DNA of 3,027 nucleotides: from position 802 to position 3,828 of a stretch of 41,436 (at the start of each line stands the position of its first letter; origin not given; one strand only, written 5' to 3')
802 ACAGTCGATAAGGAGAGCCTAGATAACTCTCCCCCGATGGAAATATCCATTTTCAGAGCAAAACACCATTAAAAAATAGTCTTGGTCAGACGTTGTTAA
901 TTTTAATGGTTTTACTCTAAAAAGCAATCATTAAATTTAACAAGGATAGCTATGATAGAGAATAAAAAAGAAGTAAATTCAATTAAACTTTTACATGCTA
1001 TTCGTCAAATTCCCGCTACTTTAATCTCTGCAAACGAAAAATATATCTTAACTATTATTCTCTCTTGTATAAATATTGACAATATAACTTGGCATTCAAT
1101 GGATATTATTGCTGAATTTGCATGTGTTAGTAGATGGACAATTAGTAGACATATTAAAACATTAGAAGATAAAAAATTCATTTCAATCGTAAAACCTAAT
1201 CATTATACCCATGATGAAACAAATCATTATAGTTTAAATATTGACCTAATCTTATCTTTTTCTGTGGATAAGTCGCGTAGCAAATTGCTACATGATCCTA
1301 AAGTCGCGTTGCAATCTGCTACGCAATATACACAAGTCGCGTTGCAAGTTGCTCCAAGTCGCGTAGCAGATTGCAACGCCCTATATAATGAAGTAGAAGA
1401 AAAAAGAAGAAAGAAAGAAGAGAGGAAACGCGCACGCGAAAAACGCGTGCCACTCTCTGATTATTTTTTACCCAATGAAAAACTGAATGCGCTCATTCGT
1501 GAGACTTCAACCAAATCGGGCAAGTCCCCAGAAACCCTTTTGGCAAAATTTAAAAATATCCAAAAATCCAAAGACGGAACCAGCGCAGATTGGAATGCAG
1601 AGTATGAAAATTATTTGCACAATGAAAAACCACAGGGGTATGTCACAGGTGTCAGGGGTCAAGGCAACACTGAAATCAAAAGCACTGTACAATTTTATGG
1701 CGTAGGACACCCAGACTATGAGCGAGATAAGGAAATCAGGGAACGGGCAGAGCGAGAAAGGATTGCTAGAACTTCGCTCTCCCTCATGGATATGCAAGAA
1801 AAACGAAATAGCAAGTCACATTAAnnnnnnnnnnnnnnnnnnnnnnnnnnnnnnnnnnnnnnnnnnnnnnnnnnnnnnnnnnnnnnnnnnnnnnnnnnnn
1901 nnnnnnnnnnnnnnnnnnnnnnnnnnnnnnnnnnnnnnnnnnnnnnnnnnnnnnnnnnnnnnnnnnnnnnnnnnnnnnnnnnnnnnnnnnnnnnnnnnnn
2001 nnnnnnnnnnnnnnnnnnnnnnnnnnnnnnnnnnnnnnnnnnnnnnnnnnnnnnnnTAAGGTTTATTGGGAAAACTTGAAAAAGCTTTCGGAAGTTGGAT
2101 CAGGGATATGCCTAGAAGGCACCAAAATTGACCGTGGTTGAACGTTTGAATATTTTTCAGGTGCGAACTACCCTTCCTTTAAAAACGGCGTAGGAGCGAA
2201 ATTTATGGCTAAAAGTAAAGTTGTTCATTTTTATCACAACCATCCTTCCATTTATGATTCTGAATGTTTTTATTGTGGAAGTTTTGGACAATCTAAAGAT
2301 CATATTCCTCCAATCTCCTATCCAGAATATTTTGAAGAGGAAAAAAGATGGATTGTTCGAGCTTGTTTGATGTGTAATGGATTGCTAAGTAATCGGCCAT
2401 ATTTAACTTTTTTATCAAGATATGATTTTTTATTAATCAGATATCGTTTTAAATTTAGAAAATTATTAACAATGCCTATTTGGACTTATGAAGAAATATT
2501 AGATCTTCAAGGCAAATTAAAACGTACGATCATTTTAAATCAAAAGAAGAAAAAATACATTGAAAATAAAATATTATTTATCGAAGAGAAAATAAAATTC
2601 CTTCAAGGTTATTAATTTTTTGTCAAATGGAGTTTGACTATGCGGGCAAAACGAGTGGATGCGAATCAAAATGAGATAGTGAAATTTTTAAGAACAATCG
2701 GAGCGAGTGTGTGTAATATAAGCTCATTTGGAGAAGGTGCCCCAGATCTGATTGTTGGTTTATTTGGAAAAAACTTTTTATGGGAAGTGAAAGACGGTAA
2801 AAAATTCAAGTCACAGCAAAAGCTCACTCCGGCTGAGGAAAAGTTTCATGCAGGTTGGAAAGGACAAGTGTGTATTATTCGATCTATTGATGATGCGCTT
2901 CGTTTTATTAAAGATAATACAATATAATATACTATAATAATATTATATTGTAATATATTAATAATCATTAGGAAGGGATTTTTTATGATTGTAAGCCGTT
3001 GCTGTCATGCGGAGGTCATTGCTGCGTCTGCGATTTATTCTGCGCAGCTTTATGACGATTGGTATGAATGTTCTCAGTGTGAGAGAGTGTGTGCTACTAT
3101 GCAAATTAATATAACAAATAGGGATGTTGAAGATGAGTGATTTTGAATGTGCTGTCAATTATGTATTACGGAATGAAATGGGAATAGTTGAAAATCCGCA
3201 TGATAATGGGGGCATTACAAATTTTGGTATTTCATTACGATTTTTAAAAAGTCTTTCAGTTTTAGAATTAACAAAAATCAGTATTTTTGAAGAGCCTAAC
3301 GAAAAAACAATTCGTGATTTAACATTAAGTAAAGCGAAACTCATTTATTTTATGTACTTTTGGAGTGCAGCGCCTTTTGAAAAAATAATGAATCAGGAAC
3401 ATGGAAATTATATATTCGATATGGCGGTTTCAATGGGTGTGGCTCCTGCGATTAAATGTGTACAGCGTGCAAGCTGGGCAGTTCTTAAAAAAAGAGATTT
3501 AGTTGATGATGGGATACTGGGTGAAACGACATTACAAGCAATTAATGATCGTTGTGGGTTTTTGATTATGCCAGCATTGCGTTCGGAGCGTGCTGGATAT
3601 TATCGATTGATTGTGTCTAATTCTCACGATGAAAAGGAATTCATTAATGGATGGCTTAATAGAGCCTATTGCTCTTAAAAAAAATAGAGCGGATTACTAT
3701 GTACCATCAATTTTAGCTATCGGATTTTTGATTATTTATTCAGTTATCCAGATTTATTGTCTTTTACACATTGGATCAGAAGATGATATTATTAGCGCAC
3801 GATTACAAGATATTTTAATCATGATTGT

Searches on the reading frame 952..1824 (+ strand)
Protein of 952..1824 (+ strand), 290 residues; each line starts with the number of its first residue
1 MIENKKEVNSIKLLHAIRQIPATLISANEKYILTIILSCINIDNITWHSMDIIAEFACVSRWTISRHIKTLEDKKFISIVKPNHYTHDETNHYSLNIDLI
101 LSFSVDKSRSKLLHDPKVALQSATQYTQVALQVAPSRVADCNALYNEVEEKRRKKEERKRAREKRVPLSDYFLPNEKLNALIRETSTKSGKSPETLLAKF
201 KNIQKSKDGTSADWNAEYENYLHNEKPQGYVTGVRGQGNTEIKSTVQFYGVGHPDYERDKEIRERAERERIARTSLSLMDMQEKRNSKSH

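Call 5: search_protein_families(library=pfam, proteins=[window:952-1824:+], max_evalue=0.01)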
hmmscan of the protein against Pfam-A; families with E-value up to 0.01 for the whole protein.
window:952-1824:+ (290 aa): 2 families
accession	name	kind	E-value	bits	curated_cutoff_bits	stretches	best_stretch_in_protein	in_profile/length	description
PF13730.12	HTH_36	-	2.9e-06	27.4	25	1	25-77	3-55/55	Helix-turn-helix domain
PF01047.28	MarR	-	0.0017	18.7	24.6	1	48-78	18-48/59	MarR family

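Call 7: search_protein_families(library=phrogs, proteins=[window:952-1824:+], max_evalue=0.001)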
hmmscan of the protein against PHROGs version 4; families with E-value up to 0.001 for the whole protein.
window:952-1824:+ (290 aa): 7 families
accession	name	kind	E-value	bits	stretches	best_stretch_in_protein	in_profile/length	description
phrog_270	-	DNA, RNA and nucleotide metabolism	8.4e-09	36.3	1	25-212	45-228/383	replication initiation protein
phrog_391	-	DNA, RNA and nucleotide metabolism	1.9e-07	32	1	25-117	15-114/298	replication initiation O-like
phrog_4617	-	DNA, RNA and nucleotide metabolism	1.3e-06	29.2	1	30-98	20-89/223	replication initiation protein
phrog_8102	-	DNA, RNA and nucleotide metabolism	1.1e-05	25.7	1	26-124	33-113/337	replication initiation protein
phrog_428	-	DNA, RNA and nucleotide metabolism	1.3e-05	25.6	1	26-110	104-190/455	replication initiation protein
phrog_6493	-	DNA, RNA and nucleotide metabolism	3.9e-05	24.1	1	54-104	59-109/261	DnaD-like helicase loader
phrog_1032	-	DNA, RNA and nucleotide metabolism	0.00032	21.8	0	11-229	3-256/281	replication initiation protein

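Call 82: search_protein_families(library=ncbifam, max_evalue=0.001, proteins=[window:952-1824:+])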
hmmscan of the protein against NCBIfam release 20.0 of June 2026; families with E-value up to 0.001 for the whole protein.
window:952-1824:+ (290 aa): 0 families

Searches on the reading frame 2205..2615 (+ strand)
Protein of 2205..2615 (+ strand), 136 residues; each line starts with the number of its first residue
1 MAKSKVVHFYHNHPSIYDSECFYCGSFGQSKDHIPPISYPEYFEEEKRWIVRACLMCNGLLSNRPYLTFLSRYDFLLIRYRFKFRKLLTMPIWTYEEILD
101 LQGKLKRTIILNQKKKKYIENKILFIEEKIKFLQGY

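Call 5: search_protein_families(library=pfam, proteins=[window:2205-2615:+], max_evalue=0.01)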
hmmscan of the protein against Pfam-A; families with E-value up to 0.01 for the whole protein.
window:2205-2615:+ (136 aa): 0 families

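Call 72: search_protein_families(library=phrogs, max_evalue=0.01, proteins=[window:2205-2615:+])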
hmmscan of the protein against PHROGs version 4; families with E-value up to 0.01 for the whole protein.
window:2205-2615:+ (136 aa): 1 family
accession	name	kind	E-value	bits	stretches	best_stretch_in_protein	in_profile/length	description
phrog_36777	-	unknown function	1.1e-09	39.6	1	20-124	2-107/132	-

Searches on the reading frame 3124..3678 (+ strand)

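Call 5: search_protein_families(library=pfam, proteins=[window:3124-3678:+], max_evalue=0.01)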
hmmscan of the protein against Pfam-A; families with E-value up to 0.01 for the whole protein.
window:3124-3678:+ (184 aa): 2 families
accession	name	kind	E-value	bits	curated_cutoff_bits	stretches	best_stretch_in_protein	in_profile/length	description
PF05838.17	Glyco_hydro_108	-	6.6e-15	55.8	21.2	1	12-105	2-85/85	Glycosyl hydrolase 108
PF09374.15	PG_binding_3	-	3.8e-08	33.8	24.6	1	109-181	2-75/76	Predicted Peptidoglycan domain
